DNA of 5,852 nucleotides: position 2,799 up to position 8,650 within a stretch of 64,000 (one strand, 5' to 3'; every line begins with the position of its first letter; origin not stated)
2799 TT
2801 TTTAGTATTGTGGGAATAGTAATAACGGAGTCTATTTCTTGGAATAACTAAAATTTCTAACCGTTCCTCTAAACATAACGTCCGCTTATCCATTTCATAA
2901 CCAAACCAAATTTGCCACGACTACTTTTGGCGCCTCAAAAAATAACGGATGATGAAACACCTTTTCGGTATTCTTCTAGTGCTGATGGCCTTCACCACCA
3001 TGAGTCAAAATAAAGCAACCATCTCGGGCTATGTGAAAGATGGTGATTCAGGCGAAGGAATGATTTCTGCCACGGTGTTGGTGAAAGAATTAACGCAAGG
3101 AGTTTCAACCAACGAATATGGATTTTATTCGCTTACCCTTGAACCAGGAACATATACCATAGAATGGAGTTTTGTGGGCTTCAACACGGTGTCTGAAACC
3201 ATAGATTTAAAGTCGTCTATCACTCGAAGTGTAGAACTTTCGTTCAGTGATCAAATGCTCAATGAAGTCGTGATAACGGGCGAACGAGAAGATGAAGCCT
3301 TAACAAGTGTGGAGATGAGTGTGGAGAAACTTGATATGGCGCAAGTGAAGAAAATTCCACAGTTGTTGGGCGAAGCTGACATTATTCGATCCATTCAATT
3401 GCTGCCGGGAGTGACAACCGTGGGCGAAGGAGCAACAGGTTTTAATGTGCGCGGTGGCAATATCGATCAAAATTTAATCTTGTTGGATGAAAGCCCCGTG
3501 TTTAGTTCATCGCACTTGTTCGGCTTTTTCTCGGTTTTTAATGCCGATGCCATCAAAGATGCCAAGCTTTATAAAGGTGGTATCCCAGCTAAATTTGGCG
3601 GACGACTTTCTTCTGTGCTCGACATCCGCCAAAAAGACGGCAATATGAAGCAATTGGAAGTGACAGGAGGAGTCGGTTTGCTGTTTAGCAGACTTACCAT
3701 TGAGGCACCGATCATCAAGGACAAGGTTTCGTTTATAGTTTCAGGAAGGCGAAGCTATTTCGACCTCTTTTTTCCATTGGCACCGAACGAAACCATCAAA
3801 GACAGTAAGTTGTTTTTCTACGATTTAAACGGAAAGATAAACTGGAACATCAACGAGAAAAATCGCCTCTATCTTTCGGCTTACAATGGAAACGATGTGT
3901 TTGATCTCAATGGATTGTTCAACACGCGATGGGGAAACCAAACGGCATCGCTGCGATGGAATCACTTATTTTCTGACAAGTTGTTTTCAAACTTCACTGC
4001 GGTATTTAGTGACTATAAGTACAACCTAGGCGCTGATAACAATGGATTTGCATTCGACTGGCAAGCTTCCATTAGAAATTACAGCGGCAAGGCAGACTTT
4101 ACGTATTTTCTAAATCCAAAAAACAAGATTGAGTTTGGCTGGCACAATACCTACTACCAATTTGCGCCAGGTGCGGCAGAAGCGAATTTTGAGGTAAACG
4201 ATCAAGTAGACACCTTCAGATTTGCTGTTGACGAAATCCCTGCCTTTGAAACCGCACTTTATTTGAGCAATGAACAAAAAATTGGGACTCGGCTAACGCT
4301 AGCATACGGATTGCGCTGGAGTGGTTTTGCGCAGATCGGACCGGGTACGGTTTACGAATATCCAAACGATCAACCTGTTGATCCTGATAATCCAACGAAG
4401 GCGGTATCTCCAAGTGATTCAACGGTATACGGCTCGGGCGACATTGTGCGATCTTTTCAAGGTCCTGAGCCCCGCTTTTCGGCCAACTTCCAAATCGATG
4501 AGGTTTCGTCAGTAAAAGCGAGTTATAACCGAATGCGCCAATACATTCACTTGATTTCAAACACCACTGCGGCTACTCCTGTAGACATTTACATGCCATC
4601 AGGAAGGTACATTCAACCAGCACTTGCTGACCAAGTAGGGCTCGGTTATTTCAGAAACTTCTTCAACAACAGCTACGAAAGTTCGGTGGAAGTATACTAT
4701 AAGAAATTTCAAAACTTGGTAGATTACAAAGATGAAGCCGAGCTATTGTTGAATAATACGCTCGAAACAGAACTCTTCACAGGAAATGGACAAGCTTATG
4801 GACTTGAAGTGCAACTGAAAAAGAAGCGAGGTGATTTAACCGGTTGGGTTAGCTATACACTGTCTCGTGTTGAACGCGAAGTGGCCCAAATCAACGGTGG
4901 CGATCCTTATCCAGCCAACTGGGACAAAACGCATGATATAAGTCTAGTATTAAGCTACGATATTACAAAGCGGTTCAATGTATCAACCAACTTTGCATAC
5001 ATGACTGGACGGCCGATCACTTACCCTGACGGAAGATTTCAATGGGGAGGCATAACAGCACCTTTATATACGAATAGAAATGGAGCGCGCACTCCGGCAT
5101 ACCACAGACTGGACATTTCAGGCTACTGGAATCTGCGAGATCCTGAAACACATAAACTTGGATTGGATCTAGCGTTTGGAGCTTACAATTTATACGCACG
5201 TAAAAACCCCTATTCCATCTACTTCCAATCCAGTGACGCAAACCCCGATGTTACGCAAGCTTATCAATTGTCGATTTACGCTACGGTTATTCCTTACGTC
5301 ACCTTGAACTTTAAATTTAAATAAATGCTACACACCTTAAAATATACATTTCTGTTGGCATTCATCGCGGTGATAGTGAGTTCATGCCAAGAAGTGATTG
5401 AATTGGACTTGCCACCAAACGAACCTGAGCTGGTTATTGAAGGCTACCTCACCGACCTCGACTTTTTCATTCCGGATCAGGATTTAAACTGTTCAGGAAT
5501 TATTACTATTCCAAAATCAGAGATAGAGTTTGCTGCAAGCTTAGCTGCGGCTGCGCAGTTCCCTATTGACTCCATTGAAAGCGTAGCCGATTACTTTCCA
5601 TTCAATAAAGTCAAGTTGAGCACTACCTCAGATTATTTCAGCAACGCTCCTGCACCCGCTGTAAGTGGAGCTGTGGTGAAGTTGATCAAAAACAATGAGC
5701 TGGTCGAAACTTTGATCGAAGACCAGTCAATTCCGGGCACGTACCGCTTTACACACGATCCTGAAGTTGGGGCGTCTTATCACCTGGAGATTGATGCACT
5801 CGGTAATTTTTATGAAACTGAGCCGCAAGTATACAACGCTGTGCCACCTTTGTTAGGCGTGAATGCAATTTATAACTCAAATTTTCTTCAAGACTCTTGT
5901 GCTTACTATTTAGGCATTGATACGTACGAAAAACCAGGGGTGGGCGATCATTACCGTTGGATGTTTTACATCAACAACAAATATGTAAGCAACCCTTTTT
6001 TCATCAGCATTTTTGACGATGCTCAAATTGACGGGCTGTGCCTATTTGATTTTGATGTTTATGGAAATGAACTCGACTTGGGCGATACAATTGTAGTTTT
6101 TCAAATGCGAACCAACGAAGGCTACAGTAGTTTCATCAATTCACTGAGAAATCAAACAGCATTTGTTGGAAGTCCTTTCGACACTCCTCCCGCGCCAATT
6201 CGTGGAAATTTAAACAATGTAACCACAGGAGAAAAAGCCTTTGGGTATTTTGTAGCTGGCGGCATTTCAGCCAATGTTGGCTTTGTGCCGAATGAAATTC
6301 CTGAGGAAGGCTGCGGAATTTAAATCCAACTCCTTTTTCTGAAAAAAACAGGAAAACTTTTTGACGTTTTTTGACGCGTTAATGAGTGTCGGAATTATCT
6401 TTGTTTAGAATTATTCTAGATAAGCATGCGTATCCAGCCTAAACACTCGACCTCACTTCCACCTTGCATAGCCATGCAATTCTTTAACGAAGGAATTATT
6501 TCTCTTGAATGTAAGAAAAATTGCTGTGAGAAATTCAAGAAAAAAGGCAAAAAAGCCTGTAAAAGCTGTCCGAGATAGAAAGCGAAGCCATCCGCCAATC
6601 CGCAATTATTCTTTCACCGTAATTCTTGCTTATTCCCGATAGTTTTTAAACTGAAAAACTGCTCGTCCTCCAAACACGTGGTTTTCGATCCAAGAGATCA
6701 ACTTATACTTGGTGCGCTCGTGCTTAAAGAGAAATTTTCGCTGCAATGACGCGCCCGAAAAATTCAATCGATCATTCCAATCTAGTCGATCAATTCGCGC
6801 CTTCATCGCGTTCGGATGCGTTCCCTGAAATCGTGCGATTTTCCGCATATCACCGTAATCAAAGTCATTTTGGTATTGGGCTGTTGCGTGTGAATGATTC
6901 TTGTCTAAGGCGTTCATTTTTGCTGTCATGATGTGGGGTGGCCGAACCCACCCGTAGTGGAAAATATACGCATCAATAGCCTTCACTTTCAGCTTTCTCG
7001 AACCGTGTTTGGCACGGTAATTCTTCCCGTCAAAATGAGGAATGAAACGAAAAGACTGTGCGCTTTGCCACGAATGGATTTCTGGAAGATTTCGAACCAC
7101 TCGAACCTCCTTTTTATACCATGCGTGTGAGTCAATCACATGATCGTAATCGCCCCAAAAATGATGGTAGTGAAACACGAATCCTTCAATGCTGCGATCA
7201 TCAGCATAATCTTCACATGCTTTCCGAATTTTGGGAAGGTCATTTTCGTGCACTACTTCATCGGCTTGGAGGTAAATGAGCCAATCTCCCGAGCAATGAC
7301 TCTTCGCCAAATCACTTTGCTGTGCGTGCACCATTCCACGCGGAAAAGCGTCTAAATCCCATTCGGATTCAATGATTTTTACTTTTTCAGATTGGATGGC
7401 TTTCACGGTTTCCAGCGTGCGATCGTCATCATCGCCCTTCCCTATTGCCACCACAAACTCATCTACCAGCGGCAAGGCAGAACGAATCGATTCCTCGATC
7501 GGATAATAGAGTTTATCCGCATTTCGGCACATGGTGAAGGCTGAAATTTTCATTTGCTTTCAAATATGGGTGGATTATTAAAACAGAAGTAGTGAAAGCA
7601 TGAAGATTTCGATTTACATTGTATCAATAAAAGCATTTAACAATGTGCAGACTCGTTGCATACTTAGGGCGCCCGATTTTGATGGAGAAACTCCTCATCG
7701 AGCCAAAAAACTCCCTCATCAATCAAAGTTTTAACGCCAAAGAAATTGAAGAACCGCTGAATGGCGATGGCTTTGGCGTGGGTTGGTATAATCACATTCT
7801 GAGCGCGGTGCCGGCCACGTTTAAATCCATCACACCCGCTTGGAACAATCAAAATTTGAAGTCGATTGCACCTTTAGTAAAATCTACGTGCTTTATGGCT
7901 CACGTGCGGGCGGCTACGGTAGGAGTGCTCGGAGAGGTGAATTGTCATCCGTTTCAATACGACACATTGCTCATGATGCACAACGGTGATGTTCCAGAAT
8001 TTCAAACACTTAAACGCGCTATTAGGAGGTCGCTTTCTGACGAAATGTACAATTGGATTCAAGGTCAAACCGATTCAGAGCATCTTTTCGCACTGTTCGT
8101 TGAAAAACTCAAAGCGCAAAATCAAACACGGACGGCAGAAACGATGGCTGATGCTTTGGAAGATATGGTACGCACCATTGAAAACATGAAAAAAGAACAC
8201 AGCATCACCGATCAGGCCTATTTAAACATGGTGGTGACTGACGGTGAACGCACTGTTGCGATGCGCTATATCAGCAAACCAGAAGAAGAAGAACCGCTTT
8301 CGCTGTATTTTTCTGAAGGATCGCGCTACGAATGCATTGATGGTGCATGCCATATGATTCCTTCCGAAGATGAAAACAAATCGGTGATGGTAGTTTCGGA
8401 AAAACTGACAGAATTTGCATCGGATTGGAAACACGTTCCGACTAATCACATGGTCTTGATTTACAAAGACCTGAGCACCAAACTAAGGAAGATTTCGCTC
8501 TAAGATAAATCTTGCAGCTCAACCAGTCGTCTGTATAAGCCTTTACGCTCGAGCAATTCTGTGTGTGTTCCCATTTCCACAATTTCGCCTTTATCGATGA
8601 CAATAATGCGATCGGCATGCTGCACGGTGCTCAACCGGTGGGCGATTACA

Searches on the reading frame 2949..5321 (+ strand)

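Call 19: search_protein_families(library=pfam, proteins=[window:2949-5321:+], max_evalue=0.001)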
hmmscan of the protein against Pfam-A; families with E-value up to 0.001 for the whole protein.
window:2949-5321:+ (791 aa): 3 families
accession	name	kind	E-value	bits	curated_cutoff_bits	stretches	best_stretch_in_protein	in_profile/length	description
PF13715.12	CarbopepD_reg_2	-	2.5e-18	66.3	32.2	1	25-109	1-88/88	CarboxypepD_reg-like domain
PF13620.12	CarboxypepD_reg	-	4.1e-11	43.5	32.3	1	24-90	1-72/82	Carboxypeptidase regulatory-like domain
PF07715.20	Plug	-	8.8e-07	29.8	23.9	1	141-218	21-101/107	TonB-dependent Receptor Plug Domain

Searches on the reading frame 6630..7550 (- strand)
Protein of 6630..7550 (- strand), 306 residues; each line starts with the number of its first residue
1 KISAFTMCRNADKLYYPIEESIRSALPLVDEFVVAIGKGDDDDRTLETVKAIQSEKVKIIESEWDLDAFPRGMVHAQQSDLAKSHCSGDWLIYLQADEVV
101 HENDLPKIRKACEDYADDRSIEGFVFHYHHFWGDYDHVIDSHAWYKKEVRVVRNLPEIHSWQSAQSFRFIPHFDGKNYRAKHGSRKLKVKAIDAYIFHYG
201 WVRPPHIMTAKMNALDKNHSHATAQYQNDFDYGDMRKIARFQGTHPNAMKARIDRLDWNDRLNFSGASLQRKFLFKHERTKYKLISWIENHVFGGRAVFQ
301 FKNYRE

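Call 19: search_protein_families(library=pfam, proteins=[window:6630-7550:-], max_evalue=0.001)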
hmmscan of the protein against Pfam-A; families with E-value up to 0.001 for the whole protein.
window:6630-7550:- (306 aa): 2 families
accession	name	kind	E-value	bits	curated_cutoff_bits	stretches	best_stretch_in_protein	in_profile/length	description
PF13704.12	Glyco_tranf_2_4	-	9.2e-05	23.3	27.5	1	25-104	14-88/98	Glycosyl transferase family 2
PF00535.33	Glycos_transf_2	-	0.00016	22.1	23.3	1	18-127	13-118/168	Glycosyl transferase family 2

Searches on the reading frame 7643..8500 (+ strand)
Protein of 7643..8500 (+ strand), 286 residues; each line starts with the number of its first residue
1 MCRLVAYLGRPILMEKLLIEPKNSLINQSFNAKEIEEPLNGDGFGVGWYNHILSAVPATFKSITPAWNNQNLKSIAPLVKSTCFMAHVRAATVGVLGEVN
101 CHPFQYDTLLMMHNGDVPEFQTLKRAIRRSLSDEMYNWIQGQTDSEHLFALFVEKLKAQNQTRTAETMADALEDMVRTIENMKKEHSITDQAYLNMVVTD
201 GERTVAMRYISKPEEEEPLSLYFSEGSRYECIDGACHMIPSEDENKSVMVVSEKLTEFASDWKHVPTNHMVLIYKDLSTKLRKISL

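Call 19: search_protein_families(library=pfam, proteins=[window:7643-8500:+], max_evalue=0.001)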
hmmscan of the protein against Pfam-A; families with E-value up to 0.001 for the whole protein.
window:7643-8500:+ (286 aa): 2 families
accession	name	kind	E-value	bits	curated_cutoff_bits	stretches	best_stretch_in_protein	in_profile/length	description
PF13230.11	GATase_4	-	5.5e-18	65.3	23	1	39-208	31-186/272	Glutamine amidotransferases class-II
PF13522.11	GATase_6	-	1.4e-12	48.2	27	1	78-178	7-94/130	Glutamine amidotransferase domain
